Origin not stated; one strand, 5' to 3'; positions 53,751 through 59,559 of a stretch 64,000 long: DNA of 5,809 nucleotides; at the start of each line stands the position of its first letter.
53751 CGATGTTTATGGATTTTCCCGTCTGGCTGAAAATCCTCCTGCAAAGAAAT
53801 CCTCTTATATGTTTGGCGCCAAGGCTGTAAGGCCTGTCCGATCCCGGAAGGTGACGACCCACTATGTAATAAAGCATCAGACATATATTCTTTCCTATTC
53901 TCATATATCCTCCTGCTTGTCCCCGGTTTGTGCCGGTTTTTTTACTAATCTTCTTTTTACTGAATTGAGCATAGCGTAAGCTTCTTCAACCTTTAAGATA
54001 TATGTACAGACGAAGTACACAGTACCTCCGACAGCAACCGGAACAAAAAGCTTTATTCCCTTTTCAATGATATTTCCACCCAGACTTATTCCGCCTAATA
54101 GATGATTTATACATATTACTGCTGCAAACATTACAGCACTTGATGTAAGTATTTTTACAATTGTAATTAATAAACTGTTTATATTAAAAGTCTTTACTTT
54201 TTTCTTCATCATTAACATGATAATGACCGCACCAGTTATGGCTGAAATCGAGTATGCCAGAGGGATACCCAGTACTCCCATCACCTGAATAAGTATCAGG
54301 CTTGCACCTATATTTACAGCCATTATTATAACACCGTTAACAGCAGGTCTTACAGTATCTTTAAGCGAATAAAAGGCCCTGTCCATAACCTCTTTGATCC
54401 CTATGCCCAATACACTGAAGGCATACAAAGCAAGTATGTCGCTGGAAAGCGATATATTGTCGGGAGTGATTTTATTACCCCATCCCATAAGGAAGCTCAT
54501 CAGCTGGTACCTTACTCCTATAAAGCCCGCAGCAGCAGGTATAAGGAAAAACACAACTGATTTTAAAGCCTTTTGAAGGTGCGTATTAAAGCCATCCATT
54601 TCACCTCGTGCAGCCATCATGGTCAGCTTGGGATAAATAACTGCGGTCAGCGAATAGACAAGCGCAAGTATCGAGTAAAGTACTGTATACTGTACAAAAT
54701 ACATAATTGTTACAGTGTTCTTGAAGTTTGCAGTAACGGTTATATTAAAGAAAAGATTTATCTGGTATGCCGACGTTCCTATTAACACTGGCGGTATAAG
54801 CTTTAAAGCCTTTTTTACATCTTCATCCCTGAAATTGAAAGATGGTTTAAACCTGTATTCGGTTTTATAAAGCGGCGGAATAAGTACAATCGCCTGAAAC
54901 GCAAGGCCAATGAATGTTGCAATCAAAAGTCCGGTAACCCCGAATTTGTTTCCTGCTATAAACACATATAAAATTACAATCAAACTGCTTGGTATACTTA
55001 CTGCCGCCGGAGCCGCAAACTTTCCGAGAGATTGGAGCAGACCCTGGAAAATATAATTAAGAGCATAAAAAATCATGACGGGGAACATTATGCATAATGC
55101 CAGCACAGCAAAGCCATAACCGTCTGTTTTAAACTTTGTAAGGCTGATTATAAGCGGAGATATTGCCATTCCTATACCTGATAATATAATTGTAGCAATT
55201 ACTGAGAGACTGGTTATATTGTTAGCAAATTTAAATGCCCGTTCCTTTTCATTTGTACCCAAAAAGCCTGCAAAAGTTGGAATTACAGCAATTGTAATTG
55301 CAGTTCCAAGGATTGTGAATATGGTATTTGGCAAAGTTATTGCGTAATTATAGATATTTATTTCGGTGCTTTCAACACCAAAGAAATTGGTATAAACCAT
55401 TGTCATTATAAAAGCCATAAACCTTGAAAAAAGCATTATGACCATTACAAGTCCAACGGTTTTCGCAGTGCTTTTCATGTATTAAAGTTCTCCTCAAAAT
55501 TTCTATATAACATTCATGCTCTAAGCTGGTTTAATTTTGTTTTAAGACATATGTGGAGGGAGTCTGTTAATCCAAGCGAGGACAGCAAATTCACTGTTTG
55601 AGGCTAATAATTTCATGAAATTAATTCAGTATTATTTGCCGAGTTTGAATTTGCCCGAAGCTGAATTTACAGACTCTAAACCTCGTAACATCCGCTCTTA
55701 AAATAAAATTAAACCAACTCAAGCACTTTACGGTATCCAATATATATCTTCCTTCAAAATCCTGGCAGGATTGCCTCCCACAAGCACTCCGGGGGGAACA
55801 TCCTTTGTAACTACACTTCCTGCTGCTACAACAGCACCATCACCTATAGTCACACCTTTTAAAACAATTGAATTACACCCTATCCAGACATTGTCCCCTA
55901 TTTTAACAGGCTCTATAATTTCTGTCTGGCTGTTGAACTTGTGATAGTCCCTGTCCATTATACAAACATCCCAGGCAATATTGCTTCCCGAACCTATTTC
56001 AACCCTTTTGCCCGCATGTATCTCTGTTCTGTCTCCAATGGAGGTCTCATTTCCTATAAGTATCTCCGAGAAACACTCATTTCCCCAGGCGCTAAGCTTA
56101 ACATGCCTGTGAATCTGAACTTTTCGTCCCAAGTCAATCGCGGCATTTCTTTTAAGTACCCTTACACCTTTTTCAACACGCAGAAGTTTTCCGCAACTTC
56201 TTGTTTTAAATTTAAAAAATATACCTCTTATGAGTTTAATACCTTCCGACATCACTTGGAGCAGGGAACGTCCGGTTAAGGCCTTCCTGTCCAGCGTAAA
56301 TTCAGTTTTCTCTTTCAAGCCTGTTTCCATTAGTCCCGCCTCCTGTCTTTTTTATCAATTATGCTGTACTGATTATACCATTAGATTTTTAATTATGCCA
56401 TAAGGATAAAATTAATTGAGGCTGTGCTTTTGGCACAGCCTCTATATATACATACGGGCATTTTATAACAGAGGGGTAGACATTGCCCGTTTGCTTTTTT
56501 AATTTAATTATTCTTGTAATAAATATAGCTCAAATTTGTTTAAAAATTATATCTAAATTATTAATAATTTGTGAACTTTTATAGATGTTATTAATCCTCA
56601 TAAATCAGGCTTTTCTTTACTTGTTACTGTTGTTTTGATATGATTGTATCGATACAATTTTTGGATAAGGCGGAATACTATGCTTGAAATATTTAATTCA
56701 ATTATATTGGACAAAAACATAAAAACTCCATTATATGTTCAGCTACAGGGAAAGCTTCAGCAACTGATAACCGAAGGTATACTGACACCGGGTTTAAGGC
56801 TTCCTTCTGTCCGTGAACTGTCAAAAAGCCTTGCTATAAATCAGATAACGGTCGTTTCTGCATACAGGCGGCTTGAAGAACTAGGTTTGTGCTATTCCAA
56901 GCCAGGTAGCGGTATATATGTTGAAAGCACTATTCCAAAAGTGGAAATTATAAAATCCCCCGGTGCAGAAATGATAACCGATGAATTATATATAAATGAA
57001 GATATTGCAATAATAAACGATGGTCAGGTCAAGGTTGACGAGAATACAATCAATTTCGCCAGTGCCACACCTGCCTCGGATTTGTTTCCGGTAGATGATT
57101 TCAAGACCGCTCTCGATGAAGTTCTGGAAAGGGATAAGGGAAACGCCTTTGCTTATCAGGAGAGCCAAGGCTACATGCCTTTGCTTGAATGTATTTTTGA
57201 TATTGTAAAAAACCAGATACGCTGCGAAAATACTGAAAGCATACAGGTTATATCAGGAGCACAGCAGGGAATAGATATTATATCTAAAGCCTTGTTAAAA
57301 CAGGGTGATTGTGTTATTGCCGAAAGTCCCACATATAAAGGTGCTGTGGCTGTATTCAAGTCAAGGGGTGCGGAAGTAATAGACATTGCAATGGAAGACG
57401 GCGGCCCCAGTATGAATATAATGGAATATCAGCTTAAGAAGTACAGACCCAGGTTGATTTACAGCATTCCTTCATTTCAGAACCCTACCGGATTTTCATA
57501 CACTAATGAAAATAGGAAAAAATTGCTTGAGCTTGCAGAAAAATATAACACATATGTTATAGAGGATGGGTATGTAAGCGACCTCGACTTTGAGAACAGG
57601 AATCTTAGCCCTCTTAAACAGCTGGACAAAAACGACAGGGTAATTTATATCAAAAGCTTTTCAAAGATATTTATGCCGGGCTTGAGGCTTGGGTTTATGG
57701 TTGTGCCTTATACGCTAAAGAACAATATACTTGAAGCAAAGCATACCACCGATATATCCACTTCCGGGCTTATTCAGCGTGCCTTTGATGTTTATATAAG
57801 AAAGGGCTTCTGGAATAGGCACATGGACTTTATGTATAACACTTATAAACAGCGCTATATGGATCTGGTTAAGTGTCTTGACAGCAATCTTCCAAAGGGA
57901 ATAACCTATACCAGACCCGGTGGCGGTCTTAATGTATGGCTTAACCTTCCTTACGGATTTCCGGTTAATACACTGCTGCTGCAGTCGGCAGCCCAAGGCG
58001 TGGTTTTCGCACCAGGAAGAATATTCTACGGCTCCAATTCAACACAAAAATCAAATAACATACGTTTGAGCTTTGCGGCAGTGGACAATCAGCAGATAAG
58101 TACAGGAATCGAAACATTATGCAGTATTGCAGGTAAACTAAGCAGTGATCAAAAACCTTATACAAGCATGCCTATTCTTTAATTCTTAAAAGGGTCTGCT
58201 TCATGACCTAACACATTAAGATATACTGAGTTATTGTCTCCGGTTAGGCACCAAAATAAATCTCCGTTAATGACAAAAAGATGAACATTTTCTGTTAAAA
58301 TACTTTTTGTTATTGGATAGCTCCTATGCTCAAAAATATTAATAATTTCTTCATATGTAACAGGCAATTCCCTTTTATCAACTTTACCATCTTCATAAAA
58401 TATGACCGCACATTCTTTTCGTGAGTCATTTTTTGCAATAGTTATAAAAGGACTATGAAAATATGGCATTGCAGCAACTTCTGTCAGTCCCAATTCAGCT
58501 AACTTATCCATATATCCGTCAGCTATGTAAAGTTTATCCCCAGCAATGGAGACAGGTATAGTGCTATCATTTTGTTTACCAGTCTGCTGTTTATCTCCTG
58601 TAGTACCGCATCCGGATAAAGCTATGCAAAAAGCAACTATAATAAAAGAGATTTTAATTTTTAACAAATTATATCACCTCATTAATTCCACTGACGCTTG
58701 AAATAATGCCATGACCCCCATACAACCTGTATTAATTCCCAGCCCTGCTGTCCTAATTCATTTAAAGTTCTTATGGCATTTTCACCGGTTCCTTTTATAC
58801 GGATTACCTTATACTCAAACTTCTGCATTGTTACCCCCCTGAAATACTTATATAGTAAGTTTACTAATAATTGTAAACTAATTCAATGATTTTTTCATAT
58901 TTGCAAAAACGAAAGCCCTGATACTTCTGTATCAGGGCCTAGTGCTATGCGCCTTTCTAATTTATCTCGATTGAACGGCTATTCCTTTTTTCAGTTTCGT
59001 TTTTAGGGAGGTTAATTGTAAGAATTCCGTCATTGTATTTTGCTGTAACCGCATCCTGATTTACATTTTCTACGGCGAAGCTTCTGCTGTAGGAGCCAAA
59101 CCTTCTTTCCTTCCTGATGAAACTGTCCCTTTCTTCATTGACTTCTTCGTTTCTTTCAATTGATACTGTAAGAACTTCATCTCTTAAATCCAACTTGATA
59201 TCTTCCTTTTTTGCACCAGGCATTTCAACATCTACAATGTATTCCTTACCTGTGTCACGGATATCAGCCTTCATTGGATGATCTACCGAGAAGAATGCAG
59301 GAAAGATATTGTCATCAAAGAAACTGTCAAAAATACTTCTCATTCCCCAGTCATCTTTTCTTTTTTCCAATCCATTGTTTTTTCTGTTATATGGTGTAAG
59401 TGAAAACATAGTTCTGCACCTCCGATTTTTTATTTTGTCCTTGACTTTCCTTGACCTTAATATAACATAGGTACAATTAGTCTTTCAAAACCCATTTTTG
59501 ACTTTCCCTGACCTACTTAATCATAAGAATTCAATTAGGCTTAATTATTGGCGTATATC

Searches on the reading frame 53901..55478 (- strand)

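Call 54: search_protein_families(library=pfam, max_evalue=0.00001, proteins=[window:53901-55478:-])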
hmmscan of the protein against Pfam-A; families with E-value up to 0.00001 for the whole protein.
window:53901-55478:- (525 aa): 2 families
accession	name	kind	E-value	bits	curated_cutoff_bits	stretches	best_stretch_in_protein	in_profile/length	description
PF03023.19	MurJ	-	5.4e-61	207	27.4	1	32-460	4-435/451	Lipid II flippase MurJ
PF01554.23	MatE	-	1.1e-06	28.9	24.9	1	12-172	3-159/161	MatE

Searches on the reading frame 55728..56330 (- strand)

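Call 54: search_protein_families(library=pfam, max_evalue=0.00001, proteins=[window:55728-56330:-])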
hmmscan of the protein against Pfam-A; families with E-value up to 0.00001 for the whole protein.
window:55728-56330:- (200 aa): 3 families
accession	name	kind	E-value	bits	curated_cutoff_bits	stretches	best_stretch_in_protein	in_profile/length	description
PF00132.30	Hexapep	-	9.6e-15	54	27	1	142-176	2-36/36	Bacterial transferase hexapeptide (six repeats)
PF14602.12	Hexapep_2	-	6.3e-12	45.4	27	1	141-176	1-34/34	Hexapeptide repeat of succinyl-transferase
PF25084.1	LbH_EIF2B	-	8.3e-06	26.2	54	0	87-178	19-97/105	EIF2B subunit epsilon LbH domain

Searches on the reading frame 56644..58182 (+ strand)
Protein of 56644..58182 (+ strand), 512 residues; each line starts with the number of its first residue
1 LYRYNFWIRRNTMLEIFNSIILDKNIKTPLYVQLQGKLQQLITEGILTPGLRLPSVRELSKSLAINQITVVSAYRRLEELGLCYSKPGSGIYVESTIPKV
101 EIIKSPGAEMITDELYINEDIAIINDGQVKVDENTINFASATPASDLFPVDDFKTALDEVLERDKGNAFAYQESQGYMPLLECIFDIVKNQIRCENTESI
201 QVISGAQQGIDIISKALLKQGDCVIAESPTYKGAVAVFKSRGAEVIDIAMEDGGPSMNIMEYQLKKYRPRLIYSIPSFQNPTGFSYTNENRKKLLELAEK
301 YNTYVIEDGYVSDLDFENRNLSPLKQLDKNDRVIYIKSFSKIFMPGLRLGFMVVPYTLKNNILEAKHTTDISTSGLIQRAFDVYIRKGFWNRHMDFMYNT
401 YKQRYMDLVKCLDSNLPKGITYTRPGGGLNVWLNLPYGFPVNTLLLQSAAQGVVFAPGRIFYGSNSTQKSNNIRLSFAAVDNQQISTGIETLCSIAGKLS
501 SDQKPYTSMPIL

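Call 54: search_protein_families(library=pfam, max_evalue=0.00001, proteins=[window:56644-58182:+])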
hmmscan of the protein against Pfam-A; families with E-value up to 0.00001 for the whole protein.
window:56644-58182:+ (512 aa): 3 families
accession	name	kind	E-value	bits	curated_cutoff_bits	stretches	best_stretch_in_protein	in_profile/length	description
PF00155.27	Aminotran_1_2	-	3.1e-29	102.7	19.7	1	136-491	4-360/361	Aminotransferase class I and II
PF00392.27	GntR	-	2.4e-13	50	27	1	30-93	1-64/64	Bacterial regulatory proteins, gntR family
PF12897.13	Asp_aminotransf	-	2.6e-10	40.1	27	1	222-493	125-406/421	Aspartate amino-transferase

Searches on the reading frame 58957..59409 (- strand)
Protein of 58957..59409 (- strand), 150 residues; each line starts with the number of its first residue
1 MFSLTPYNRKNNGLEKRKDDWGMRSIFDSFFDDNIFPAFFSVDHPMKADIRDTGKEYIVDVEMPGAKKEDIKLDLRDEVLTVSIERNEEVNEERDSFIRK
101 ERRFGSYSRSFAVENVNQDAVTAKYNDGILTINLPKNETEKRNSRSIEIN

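Call 54: search_protein_families(library=pfam, max_evalue=0.00001, proteins=[window:58957-59409:-])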
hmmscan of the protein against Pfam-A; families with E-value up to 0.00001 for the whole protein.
window:58957-59409:- (150 aa): 2 families
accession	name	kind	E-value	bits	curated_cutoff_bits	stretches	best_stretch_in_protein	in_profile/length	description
PF00011.27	HSP20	-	2.1e-22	79.6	20.8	1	49-150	1-102/102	Hsp20/alpha crystallin family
PF17886.7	ArsA_HSP20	-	5e-06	26.4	22.5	0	55-133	2-62/63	HSP20-like domain found in ArsA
